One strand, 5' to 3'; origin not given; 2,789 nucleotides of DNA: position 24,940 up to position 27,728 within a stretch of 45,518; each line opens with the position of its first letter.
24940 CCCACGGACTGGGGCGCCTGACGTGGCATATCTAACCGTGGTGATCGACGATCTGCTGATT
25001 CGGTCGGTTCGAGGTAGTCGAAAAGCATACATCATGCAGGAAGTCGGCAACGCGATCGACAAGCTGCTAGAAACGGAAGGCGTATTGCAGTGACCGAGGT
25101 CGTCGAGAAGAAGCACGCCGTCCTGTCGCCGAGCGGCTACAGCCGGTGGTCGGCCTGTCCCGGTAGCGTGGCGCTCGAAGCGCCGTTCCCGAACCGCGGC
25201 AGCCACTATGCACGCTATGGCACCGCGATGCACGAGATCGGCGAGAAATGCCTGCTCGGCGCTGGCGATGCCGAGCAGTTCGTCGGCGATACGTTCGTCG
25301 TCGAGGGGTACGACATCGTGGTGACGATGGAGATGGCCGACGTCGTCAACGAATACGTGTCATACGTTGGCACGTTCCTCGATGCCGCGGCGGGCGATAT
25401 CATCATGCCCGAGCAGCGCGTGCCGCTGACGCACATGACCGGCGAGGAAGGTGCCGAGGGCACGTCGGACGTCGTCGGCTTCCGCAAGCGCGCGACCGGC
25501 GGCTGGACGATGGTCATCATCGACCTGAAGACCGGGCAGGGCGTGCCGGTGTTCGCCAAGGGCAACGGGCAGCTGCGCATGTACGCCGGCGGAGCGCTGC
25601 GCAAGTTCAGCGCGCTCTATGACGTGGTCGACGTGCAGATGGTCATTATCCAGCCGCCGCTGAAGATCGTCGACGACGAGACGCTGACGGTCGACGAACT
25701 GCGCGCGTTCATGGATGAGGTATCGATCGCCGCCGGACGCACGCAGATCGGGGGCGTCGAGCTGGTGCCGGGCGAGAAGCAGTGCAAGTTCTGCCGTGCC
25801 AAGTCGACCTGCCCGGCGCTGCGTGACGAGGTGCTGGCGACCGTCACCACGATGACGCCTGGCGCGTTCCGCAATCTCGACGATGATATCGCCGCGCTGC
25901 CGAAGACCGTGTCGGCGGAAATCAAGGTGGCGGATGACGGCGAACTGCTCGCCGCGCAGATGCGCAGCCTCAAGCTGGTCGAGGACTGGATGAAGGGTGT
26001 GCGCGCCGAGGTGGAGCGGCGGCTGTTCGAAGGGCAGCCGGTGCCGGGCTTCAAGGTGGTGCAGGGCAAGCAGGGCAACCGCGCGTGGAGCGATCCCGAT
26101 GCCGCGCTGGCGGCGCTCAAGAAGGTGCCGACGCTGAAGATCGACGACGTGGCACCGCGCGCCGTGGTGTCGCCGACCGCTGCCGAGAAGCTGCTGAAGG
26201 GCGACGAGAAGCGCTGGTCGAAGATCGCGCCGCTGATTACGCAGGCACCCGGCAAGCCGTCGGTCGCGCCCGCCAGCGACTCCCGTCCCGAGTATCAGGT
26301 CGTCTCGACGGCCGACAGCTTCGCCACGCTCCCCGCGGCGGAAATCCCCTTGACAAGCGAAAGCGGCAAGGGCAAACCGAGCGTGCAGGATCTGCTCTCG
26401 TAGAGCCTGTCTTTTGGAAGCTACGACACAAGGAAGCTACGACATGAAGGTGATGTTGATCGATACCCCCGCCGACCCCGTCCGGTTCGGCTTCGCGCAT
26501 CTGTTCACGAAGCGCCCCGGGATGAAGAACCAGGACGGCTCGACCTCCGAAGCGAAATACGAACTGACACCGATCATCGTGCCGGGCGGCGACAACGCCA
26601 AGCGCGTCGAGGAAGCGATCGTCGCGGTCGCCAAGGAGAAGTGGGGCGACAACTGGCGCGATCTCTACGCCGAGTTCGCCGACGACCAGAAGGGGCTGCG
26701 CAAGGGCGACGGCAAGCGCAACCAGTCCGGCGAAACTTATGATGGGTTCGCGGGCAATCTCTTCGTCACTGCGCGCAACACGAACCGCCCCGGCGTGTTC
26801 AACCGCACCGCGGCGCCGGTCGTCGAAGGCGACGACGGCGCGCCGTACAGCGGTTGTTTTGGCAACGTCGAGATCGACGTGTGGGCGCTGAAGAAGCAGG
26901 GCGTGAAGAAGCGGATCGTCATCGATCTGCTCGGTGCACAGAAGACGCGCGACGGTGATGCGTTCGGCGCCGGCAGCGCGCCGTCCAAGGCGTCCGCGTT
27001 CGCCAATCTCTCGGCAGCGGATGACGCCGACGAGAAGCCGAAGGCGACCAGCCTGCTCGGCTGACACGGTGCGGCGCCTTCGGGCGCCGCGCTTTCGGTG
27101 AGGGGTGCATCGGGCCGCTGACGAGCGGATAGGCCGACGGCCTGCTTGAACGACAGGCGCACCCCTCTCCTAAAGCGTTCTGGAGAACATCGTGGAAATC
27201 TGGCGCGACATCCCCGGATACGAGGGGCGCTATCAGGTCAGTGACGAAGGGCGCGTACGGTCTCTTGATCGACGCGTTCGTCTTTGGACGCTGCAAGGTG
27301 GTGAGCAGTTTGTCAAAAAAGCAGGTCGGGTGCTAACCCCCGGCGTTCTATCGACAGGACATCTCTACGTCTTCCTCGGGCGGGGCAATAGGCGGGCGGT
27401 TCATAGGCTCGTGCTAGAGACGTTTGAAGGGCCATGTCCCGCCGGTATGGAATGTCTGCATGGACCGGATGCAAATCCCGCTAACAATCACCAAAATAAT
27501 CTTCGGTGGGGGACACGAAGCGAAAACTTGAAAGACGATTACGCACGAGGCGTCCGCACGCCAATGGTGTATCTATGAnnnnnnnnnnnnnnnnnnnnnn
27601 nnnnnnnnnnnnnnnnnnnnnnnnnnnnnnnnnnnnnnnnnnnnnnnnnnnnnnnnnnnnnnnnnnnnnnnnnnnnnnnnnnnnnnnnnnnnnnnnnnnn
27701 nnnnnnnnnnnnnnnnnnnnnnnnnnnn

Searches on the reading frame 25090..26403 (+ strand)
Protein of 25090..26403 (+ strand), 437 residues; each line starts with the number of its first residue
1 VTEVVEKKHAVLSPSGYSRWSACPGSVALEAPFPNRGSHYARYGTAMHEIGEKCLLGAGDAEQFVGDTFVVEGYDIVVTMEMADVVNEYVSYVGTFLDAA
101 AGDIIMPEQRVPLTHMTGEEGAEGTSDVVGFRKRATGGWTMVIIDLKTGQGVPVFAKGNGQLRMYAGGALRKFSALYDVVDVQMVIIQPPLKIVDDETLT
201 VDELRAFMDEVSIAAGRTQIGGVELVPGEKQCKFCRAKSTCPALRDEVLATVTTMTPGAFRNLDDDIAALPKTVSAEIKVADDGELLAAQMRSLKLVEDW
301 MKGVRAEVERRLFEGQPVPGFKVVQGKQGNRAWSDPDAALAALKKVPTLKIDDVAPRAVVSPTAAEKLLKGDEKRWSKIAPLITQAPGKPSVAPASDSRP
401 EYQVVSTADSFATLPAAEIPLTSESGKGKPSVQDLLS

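Call 12: search_protein_families(library=pfam, proteins=[window:25090-26403:+], max_evalue=0.01)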
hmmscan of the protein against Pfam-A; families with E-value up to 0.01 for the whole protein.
window:25090-26403:+ (437 aa): 2 families
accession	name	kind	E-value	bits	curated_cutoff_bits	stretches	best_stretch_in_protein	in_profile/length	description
PF10926.14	DUF2800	-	4.1e-79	266.9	21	1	9-400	1-368/368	Protein of unknown function (DUF2800)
PF12705.13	PDDEXK_1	-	8.7e-08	32.8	22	1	124-242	126-247/247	PD-(D/E)XK nuclease superfamily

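Call 13: search_protein_families(library=phrogs, proteins=[window:25090-26403:+], max_evalue=0.001)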
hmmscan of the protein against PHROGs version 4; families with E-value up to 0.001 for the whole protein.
window:25090-26403:+ (437 aa): 2 families
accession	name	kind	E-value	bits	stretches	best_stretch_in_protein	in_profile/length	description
phrog_69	-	DNA, RNA and nucleotide metabolism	2.1e-93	315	1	2-422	80-484/501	exonuclease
phrog_3953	-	DNA, RNA and nucleotide metabolism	5.5e-22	79.4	1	5-211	9-177/186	exonuclease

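Call 15: search_dna_similar(query=window:25090-26403:+, collection=phages, mode=protein, max_rows=30)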
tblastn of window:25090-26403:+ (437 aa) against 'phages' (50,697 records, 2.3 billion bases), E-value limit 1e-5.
Records with a match: 1667; places in all: 1674; records where one place covers at least 80% of the query: 1564.
Best place of each record, by identity: <60% 1667.
By first word of the organism name: Salmonella 449; Escherichia 257; Streptococcus 130; Bacteroides 105; Staphylococcus 84; Vibrio 68; Klebsiella 36; Proteus 27; Achromobacter 27; Xanthomonas 26; and 103 more.
By host as written in the record: Escherichia coli 138; - 130; Salmonella enterica 74; Salmonella enterica subsp. enterica serovar Typhimurium 73; Salmonella enterica subsp. enterica serovar Enteritidis 61; Salmonella sp. 48; Staphylococcus aureus 32; Rhodobacter capsulatus YW1 24; and 560 more.
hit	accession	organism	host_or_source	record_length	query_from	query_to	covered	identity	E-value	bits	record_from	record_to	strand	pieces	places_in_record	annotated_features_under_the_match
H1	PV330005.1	Bordetella phage vB_BbrP_003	Bordetella bronchiseptica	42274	9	411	92%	40.5%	3e-79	273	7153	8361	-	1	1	hypothetical protein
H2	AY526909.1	Bordetella phage BIP-1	-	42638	9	412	92%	40.1%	1e-78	271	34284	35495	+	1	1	none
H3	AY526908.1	Bordetella phage BMP-1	-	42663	9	412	92%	40.1%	2e-78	270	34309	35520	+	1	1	none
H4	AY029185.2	Bordetella phage BPP-1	-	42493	9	412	92%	40.1%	3e-78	270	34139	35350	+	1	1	bbp38: Bbp38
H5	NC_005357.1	Bordetella phage BPP-1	Bordetella bronchiseptica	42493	9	412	92%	40.1%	3e-78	270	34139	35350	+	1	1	exonuclease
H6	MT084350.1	Xylella phage Xfas53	Xylella fastidiosa subsp. multiplex ...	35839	8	433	97%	37.2%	1e-72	253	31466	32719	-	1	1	hypothetical protein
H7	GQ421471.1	Xylella phage Xfas53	Xylella fastidiosa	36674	8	420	95%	37.8%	2e-71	250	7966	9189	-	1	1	gp10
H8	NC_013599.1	Xylella phage Xfas53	Xylella fastidiosa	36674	8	420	95%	37.8%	2e-71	250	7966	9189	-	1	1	exonuclease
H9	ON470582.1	Escherichia phage vB_EcoM-689R2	Escherichia coli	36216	9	409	92%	38.8%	3e-74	258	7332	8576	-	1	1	uncharacterized protein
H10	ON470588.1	Escherichia phage vB_EcoM-611R5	Escherichia coli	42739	9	409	92%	38.8%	3e-74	258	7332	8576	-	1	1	hypothetical protein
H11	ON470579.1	Escherichia phage vB_EcoM-606R2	Escherichia coli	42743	9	409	92%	38.8%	3e-74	258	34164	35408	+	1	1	hypothetical protein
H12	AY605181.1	Burkholderia phage BcepC6B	-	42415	4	416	95%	37.4%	2e-66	236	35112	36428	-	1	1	g39: gp39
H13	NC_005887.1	Burkholderia phage BcepC6B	Burkholderia cepacia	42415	4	416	95%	37.4%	2e-66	236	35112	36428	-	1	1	exonuclease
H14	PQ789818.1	Burkholderia phage vB_E332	Burkholderia sp.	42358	4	415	94%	36.7%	2e-65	233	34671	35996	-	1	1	hypothetical protein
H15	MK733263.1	Yersinia phage YeP5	Yersinia enterocolitica JL2002-6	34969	7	418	94%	36.4%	1e-65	233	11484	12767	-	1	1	hypothetical protein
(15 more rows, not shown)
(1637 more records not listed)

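Call 16: find_related_loci(query=window:25090-26403:+, collection=viral_contigs, flank=6000)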
Query window:25090-26403:+ (437 aa) in viral_contigs; peptide patterns used: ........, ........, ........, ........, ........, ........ (x = any residue, [..] = any of these).
135 stretches matched a pattern; 133 encode a relative of the query (tblastn E <= 1e-3); the best 80 are kept; 80 distinct loci.
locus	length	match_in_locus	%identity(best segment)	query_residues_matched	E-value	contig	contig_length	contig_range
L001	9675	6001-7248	79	1-416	0e+0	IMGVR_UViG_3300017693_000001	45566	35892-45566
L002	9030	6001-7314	74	1-437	0e+0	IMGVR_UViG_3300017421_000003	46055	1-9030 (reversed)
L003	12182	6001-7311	46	1-414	1e-109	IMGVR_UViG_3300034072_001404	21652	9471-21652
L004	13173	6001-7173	44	9-416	3e-96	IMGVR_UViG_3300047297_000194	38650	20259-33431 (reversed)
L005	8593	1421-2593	43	9-416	7e-96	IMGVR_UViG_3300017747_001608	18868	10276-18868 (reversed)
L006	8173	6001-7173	43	9-416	3e-95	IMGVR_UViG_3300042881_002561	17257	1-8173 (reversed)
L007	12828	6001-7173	43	9-416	3e-95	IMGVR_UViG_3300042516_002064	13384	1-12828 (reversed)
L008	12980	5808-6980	43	9-416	4e-95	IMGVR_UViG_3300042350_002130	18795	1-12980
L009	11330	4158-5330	43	9-416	4e-94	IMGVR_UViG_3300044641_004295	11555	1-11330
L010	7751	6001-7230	45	9-418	2e-94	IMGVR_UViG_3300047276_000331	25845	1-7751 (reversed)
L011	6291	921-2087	42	9-414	6e-94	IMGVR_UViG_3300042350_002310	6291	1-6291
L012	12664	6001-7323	41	1-411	2e-93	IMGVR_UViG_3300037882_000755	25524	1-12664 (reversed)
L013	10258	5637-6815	43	9-416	2e-93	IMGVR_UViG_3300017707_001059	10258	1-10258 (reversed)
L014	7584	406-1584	43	9-416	2e-93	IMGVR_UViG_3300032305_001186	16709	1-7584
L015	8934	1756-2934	43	9-416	7e-93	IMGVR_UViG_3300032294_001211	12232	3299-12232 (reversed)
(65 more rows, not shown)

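Call 17: find_related_loci(query=window:25090-26403:+, collection=genome_contigs, flank=6000)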
Query window:25090-26403:+ (437 aa) in genome_contigs; peptide patterns used: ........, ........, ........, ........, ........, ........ (x = any residue, [..] = any of these).
50 stretches matched a pattern; 11 encode a relative of the query (tblastn E <= 1e-3); 11 distinct loci.
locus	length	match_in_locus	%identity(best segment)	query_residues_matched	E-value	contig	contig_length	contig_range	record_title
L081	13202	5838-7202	45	1-418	7e-114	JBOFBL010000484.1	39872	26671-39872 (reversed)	MAG: Casimicrobium sp. isolate WFFMC_MAG_203 k139_953286_flag=0_multi=9.3758_len=39872, whole genome shotgun sequence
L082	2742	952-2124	43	9-416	5e-100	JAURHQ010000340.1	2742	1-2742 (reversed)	MAG: Gammaproteobacteria bacterium isolate SFB_657D_100_21 NODE_340_length_2742_cov_2.022889, whole genome shotgun seque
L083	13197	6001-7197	43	9-414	1e-85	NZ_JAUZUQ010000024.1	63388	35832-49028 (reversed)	Acidovorax sp. PRC11 24, whole genome shotgun sequence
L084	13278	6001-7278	37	4-418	2e-74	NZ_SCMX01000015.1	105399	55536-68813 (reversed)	Cupriavidus sp. 2SB NODE_15_length_105399_cov_11.232586, whole genome shotgun sequence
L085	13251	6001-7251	39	2-411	1e-76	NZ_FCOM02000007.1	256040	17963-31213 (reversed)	Caballeronia arvi isolate LMG 29317, whole genome shotgun sequence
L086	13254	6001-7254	38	6-411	2e-69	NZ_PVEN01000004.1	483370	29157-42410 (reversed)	Paraburkholderia sp. BL21I4N1 Ga0139065_104, whole genome shotgun sequence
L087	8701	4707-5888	37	3-422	3e-67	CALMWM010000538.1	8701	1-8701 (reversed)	MAG TPA_asm: uncultured Gallionellaceae bacterium isolate SRR6284162_bin.50_CONCOCT_v1.1_MAG genome assembly, contig: ER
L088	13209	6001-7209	43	9-418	7e-83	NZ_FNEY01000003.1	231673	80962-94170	Paracidovorax citrulli strain DSM 17060, whole genome shotgun sequence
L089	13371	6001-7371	35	4-411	3e-65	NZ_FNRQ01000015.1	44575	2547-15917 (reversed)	Paraburkholderia sartisoli strain LMG 24000, whole genome shotgun sequence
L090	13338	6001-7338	36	4-416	1e-63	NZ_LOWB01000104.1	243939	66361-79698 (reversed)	Burkholderia sp. TSV86 TSV86_70, whole genome shotgun sequence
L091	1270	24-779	41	140-411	1e-53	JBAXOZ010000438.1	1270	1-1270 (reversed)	MAG: Comamonadaceae bacterium isolate ELA518 MAG518_438, whole genome shotgun sequence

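Call 59: search_protein_families(library=pfam, proteins=[L001:5747-6004:+, L002:5879-6004:+, L001:8201-8344:+, L002:8087-8833:+], max_evalue=0.01)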
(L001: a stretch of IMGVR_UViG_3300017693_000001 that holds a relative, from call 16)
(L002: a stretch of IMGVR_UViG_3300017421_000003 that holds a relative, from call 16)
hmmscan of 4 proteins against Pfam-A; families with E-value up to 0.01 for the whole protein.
L001:5747-6004:+ (85 aa): 0 families

L002:5879-6004:+ (41 aa): 0 families

L001:8201-8344:+ (47 aa): 0 families

L002:8087-8833:+ (248 aa): 1 family
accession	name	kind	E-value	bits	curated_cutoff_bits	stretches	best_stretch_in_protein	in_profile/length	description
PF01555.25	N6_N4_Mtase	-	4.3e-25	89.4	26.7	1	25-236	1-220/221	DNA methylase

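Call 63: get_annotated_region(hit=H5, flank=3500)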
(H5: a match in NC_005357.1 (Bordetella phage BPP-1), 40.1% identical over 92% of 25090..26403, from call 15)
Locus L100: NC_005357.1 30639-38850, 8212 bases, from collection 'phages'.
description: Bordetella phage BPP-1, complete genome.
organism: Bordetella phage BPP-1 (NCBI taxid 2885909)
taxonomy: Viruses; Duplodnaviria; Heunggongvirae; Uroviricota; Caudoviricetes; Rauchvirus; Rauchvirus BPP1
host: Bordetella bronchiseptica; source: -; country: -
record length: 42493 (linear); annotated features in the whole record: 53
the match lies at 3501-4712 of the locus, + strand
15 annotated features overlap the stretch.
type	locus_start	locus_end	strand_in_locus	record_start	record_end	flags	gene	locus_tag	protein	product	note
CDS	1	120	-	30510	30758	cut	-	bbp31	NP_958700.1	transcriptional regulator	cI repressor; Cro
CDS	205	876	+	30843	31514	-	cI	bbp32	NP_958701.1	UmuD-like protein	repressor of lysis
CDS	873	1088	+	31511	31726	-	-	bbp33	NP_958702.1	hypothetical protein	-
CDS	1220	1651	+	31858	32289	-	-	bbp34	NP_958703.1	hypothetical protein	-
CDS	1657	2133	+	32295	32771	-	-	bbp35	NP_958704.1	hypothetical protein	distant similarity to herpesvirus tegument protein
CDS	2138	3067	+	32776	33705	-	-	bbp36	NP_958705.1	Bbp36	-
repeat_region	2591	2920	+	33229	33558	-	-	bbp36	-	-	variable region 2; VR2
CDS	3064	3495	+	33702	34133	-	-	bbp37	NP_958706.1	hypothetical protein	-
CDS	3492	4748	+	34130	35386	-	-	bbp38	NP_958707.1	exonuclease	-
CDS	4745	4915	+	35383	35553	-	-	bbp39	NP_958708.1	hypothetical protein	-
CDS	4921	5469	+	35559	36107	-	-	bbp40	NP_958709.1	Gp2.5-like ssDNA binding protein and ssDNA annealing protein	-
CDS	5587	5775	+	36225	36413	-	-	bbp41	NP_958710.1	hypothetical protein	-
CDS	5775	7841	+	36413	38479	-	-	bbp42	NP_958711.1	DNA polymerase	-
CDS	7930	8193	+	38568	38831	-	-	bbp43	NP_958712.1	endonuclease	-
CDS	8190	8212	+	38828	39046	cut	-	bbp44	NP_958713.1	Bbp44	-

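Call 78: get_annotated_region(hit=H11, flank=3000)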
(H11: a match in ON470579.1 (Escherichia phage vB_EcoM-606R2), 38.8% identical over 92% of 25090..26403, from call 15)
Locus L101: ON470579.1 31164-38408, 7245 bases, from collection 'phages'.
description: Escherichia phage vB_EcoM-606R2, complete genome.
organism: Escherichia phage vB_EcoM-606R2 (NCBI taxid 2946081)
taxonomy: Viruses; Duplodnaviria; Heunggongvirae; Uroviricota; Caudoviricetes
host: Escherichia coli; source: -; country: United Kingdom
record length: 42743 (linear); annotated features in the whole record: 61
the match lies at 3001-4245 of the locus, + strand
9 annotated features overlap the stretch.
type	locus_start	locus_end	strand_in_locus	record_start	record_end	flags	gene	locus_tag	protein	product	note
CDS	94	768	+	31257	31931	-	-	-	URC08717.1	repressor protein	-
CDS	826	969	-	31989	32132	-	-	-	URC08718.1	hypothetical protein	-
CDS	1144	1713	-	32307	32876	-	-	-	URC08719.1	hypothetical protein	-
CDS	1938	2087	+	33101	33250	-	-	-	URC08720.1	hypothetical protein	-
CDS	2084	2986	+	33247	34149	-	-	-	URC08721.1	hypothetical protein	-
CDS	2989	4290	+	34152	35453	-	-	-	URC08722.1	hypothetical protein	-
CDS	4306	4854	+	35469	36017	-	-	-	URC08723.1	hypothetical protein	-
CDS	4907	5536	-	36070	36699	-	-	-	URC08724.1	hypothetical protein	-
CDS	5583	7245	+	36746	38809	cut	-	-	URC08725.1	DNA polymerase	-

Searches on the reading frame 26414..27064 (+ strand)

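Call 12: search_protein_families(library=pfam, proteins=[window:26414-27064:+], max_evalue=0.01)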
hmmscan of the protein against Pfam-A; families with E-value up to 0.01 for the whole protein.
window:26414-27064:+ (216 aa): 1 family
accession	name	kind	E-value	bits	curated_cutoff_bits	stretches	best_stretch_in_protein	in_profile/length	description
PF10991.15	Enc34_ssDNA-bd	-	1e-26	94.1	26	1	22-204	7-174/176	Enterobacter phage Enc34, ssDNA-binding protein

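Call 13: search_protein_families(library=phrogs, proteins=[window:26414-27064:+], max_evalue=0.001)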
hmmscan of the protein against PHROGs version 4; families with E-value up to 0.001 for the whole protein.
window:26414-27064:+ (216 aa): 1 family
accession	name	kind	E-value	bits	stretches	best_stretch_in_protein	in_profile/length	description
phrog_112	-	DNA, RNA and nucleotide metabolism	4.9e-30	106.1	1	22-209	26-204/265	Gp2.5-like ssDNA binding protein and ssDNA annealing protein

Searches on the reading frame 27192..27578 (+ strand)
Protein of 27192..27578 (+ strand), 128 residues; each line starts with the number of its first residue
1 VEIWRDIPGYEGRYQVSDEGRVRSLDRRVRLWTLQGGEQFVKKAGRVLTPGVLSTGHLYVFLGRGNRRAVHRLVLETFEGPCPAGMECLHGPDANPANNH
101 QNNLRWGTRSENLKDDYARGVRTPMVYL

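Call 12: search_protein_families(library=pfam, proteins=[window:27192-27578:+], max_evalue=0.01)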
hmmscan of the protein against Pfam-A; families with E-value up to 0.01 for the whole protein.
window:27192-27578:+ (128 aa): 2 families
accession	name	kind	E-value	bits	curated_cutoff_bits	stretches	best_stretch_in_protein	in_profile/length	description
PF07463.16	NUMOD4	-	2.1e-13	50.7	23.4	1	2-35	1-27/49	NUMOD4 motif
PF13392.12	HNH_3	-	9.4e-10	38.4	24.8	1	68-113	1-45/46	HNH endonuclease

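Call 13: search_protein_families(library=phrogs, proteins=[window:27192-27578:+], max_evalue=0.001)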
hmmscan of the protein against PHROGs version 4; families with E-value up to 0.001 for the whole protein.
window:27192-27578:+ (128 aa): 6 families
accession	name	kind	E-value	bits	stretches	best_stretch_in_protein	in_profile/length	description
phrog_1492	-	DNA, RNA and nucleotide metabolism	7.4e-44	151.5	1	1-120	44-163/414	HNH endonuclease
phrog_59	-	DNA, RNA and nucleotide metabolism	1.2e-30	108.2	1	1-123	137-242/423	HNH endonuclease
phrog_959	-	DNA, RNA and nucleotide metabolism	2.1e-23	83.6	1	1-117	5-107/138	HNH endonuclease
phrog_99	-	DNA, RNA and nucleotide metabolism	7.3e-09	36.8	1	15-113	121-202/383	HNH endonuclease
phrog_826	-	DNA, RNA and nucleotide metabolism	2.3e-08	34.9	1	35-117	69-159/281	HNH endonuclease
phrog_4578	-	DNA, RNA and nucleotide metabolism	1.4e-05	26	1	70-114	14-57/130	HNH endonuclease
